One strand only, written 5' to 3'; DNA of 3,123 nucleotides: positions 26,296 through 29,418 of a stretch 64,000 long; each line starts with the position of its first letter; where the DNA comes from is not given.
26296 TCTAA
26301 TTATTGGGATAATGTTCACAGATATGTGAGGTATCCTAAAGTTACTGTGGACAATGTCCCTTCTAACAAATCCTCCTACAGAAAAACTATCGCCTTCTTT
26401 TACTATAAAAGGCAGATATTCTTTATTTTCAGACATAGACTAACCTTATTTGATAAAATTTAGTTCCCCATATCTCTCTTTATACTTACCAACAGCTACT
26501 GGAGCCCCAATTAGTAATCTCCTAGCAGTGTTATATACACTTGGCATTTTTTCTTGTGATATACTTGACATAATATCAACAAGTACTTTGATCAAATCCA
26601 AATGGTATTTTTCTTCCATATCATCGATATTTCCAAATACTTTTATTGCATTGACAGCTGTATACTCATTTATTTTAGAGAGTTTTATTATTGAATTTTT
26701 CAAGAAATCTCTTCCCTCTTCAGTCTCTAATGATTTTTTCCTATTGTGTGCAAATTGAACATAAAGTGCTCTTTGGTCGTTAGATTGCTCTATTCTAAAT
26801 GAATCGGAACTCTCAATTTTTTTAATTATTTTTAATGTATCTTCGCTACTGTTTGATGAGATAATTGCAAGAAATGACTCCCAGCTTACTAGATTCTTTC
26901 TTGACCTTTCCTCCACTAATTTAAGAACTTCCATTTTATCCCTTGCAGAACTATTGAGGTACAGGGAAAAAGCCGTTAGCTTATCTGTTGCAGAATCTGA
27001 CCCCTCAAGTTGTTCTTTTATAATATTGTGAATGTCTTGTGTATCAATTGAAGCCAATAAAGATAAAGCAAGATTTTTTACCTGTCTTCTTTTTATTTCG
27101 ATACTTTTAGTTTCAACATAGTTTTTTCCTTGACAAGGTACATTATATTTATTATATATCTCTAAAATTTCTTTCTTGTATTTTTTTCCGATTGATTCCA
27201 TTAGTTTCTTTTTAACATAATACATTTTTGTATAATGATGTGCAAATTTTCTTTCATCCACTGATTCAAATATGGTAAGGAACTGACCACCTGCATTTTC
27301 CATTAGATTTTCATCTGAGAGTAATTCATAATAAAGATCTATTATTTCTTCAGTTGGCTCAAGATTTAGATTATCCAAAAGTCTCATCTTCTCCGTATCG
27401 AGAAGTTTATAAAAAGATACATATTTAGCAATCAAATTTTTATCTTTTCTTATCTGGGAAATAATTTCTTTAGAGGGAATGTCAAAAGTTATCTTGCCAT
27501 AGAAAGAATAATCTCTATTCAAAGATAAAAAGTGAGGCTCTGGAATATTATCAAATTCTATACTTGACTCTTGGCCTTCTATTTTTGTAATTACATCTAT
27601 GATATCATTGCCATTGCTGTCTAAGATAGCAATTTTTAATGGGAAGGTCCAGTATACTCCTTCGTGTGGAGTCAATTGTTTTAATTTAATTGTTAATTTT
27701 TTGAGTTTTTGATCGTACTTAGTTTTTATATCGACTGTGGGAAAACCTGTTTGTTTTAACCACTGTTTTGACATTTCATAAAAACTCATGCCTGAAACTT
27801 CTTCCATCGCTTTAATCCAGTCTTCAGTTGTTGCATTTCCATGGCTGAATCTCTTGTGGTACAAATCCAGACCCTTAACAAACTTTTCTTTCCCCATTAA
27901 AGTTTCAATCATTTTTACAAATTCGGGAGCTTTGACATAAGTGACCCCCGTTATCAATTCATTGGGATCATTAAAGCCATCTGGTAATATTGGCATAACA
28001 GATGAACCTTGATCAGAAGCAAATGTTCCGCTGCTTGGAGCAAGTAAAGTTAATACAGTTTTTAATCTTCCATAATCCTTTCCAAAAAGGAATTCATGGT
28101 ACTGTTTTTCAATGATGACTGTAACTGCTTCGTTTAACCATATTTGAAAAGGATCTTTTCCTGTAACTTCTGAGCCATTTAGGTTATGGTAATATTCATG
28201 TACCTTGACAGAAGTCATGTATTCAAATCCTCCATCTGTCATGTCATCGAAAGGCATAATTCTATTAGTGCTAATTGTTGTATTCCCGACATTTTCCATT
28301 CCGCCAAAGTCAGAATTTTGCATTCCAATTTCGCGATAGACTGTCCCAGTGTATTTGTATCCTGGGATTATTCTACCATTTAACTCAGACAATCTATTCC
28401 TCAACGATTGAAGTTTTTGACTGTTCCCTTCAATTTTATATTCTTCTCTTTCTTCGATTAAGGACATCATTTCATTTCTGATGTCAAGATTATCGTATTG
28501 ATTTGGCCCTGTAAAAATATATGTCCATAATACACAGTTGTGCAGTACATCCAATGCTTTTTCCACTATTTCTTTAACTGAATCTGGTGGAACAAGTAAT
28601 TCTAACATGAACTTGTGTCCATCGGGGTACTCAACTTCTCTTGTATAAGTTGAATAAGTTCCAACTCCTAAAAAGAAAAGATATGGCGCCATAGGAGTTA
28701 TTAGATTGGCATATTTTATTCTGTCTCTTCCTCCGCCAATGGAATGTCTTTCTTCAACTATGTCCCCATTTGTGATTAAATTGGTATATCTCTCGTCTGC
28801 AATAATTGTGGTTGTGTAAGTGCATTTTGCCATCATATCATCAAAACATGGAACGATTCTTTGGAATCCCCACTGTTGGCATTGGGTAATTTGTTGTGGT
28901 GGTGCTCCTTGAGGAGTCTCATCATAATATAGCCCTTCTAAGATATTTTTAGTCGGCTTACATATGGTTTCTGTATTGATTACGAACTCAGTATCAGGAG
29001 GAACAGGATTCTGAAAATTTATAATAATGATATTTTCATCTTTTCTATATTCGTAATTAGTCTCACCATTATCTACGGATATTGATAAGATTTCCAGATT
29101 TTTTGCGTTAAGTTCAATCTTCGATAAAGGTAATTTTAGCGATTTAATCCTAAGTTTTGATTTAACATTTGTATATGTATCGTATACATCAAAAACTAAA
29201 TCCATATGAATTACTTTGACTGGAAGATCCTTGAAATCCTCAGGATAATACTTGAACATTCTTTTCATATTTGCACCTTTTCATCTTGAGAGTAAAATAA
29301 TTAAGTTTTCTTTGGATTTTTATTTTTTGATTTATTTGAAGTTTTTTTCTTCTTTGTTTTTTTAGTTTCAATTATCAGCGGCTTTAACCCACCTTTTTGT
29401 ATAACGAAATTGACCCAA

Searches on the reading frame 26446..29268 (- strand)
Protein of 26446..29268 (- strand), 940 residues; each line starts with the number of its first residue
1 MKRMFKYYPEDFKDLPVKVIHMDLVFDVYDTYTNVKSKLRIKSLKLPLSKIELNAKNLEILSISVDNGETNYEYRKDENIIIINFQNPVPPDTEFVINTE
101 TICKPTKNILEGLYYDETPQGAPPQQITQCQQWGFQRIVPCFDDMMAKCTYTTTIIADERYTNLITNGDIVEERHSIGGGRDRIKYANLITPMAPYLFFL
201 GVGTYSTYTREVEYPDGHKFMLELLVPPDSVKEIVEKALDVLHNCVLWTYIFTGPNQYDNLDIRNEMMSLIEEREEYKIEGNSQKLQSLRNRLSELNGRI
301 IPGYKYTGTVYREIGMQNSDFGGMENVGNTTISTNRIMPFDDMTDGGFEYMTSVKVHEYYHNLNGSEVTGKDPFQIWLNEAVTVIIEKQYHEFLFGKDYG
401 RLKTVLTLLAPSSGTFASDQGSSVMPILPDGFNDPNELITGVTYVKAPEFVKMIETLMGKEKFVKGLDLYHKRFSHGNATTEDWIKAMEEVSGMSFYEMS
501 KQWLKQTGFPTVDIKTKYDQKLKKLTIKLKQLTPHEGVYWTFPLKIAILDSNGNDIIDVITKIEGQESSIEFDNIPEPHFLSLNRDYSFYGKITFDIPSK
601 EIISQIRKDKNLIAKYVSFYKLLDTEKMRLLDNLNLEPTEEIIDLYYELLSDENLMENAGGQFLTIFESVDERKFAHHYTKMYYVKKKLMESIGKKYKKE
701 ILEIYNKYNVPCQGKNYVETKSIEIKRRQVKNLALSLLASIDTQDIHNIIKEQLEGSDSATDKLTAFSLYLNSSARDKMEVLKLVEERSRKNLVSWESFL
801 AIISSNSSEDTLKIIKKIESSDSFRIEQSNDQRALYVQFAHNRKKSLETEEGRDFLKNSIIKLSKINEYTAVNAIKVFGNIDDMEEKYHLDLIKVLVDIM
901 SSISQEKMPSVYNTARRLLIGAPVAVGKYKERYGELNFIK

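Call 37: find_encoding_contigs(protein=window:26446-29268:-, flank=10000, max_places=6)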
Protein window:26446-29268:- (940 aa): 1 contig read that carries it; 1 place shown.
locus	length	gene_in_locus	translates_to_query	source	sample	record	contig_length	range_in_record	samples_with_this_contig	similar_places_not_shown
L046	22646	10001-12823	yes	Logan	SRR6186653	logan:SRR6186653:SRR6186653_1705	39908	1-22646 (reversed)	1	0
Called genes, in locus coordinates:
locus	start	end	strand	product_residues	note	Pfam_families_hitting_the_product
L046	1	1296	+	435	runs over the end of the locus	PF00206:Lyase_1, PF10397:ADSL_C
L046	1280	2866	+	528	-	PF17884:DUF5591, PF01472:PUA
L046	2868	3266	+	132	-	PF01894:YjbQ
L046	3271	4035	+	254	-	PF00459:Inositol_P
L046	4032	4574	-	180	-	PF00578:AhpC-TSA, PF08534:Redoxin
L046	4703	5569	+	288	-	PF01634:HisG, PF08029:HisG_C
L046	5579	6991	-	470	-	-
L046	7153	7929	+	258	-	PF09140:MipZ (faint), PF10609:ParA, PF13614:AAA_31 (faint), PF01656:CbiA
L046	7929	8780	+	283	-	PF00753:Lactamase_B, PF23023:Anti-Pycsar_Apyc1 (weak), PF12706:Lactamase_B_2 (weak)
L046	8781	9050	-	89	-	PF00708:Acylphosphatase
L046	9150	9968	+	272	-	PF06745:ATPase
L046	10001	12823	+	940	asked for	PF17900:Peptidase_M1_N, PF01433:Peptidase_M1, PF11940:DUF3458, PF17432:DUF3458_C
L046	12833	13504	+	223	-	-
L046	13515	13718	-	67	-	PF07311:Dodecin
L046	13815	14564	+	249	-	PF02273:Acyl_transf_2, PF12697:Abhydrolase_6 (weak), PF20408:Abhydrolase_11 (faint), PF00561:Abhydrolase_1, PF12146:Hydrolase_4 (weak), PF00326:Peptidase_S9, PF08840:BAAT_C (weak), PF12146:Hydrolase_4 (weak), +5 more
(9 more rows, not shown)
